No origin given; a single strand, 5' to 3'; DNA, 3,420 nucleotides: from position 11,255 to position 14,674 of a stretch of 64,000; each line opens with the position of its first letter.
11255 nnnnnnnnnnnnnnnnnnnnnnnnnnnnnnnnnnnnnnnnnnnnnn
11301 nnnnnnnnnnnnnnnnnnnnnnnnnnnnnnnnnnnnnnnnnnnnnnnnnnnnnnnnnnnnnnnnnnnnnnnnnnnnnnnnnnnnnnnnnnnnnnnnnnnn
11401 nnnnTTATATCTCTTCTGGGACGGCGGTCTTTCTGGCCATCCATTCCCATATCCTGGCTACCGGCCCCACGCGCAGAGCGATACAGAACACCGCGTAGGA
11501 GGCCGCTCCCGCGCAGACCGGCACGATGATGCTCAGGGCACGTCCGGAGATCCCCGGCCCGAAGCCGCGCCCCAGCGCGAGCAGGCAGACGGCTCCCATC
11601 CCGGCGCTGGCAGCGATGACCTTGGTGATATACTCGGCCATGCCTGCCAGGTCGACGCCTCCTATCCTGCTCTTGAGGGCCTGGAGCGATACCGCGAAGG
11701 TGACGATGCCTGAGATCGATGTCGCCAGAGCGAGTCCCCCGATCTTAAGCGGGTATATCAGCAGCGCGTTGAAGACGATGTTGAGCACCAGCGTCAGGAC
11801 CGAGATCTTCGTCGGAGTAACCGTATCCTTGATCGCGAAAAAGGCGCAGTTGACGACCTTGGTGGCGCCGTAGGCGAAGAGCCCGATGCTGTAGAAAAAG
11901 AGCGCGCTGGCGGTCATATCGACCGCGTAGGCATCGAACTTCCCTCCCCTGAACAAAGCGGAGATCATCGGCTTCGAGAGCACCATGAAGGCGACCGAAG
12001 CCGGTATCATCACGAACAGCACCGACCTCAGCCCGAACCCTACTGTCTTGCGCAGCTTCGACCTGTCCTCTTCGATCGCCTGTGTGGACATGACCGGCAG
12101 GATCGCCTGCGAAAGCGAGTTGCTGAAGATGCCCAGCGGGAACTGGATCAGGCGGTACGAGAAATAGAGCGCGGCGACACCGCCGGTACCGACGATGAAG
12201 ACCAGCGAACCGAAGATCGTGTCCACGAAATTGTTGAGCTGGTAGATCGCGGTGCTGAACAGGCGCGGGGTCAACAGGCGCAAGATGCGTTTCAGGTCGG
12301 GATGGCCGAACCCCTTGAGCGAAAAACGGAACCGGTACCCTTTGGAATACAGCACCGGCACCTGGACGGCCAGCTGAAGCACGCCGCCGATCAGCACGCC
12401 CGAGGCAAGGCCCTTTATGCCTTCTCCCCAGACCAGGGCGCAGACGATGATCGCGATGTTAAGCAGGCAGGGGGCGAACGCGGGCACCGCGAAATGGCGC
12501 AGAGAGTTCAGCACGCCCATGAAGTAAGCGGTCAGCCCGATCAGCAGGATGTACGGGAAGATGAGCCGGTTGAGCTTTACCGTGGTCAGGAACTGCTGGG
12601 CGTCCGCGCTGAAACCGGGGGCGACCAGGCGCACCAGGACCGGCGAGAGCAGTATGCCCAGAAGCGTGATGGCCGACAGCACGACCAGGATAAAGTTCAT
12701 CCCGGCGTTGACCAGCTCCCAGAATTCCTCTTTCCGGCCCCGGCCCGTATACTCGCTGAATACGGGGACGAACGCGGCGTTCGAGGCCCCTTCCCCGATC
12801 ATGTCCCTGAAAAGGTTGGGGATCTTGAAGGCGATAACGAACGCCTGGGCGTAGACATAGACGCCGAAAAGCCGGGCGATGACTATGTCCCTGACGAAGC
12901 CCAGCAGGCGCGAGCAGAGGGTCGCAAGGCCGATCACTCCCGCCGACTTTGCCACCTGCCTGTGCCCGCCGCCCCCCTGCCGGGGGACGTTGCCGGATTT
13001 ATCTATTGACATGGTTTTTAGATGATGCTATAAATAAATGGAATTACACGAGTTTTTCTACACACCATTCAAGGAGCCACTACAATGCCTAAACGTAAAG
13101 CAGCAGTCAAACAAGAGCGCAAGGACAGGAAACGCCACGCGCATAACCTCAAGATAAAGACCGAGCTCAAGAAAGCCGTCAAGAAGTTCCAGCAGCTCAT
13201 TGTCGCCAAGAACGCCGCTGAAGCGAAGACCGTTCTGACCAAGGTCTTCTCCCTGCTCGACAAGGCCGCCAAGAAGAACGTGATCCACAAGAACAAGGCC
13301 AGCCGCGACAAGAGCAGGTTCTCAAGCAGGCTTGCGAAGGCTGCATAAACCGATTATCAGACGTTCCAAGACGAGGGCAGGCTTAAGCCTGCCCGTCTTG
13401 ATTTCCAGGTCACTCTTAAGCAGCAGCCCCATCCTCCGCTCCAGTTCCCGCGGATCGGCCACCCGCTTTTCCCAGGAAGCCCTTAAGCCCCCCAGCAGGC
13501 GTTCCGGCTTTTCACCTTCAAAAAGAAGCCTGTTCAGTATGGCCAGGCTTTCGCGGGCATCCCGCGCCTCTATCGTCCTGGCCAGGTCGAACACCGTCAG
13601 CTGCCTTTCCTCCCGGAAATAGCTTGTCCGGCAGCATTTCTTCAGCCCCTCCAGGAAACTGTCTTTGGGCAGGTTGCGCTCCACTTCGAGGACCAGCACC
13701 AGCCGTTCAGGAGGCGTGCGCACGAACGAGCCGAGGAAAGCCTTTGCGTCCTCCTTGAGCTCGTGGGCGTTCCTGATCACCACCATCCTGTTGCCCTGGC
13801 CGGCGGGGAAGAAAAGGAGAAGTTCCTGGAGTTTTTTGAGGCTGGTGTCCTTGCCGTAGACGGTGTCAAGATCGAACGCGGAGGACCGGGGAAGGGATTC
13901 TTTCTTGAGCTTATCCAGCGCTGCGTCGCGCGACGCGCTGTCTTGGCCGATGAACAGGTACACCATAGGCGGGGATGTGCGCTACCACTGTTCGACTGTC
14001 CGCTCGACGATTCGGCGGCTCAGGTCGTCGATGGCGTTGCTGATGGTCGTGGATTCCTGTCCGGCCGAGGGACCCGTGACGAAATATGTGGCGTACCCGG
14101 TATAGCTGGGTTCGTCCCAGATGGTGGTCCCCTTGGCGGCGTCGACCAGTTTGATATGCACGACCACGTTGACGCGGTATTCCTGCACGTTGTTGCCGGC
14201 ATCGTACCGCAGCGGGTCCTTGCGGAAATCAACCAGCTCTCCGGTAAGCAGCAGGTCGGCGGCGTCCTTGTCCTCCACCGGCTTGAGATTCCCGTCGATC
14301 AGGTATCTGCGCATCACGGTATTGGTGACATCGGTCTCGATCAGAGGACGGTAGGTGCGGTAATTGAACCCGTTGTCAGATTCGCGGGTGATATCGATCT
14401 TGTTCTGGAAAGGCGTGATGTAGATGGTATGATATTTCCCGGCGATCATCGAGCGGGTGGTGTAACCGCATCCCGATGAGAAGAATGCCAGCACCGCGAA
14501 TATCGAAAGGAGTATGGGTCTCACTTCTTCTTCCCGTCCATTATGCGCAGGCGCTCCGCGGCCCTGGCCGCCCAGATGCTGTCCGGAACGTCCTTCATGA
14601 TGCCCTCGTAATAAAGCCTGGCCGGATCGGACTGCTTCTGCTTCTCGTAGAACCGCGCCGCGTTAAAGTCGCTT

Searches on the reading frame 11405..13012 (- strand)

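Call 53: search_protein_families(library=pfam, proteins=[window:11405-13012:-], max_evalue=0.001)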
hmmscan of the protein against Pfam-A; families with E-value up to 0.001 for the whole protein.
window:11405-13012:- (535 aa): 3 families
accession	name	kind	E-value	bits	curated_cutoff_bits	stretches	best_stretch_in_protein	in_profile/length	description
PF03023.19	MurJ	-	2.7e-111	372.8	27.4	1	45-480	1-433/451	Lipid II flippase MurJ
PF01554.23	MatE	-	2.7e-09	37.3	24.9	1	249-416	1-160/161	MatE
PF13440.11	Polysacc_synt_3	-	3.6e-08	33.4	23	1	183-354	124-284/293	Polysaccharide biosynthesis protein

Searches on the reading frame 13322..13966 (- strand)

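Call 54: search_protein_families(library=pfam, proteins=[window:13322-13966:-], max_evalue=0.001)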
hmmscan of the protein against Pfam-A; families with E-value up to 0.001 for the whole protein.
window:13322-13966:- (214 aa): 1 family
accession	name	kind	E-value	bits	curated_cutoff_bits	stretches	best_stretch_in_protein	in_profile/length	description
PF21694.2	DNA_pol3_delta_C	-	7.8e-07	29.6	27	0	170-206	84-120/121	DNA polymerase III delta subunit, C-terminal domain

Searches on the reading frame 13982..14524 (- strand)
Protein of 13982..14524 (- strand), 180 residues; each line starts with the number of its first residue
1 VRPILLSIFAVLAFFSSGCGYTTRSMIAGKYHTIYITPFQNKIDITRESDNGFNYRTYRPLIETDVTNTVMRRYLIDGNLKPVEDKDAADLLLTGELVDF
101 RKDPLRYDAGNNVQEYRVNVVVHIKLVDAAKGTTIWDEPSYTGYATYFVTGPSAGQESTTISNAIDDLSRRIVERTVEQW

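Call 54: search_protein_families(library=pfam, proteins=[window:13982-14524:-], max_evalue=0.001)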
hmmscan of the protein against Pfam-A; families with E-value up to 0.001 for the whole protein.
window:13982-14524:- (180 aa): 1 family
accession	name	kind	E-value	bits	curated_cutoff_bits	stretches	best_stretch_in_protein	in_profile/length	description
PF04390.17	LptE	-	9.6e-12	46.1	23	1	31-175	1-117/118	Lipopolysaccharide-assembly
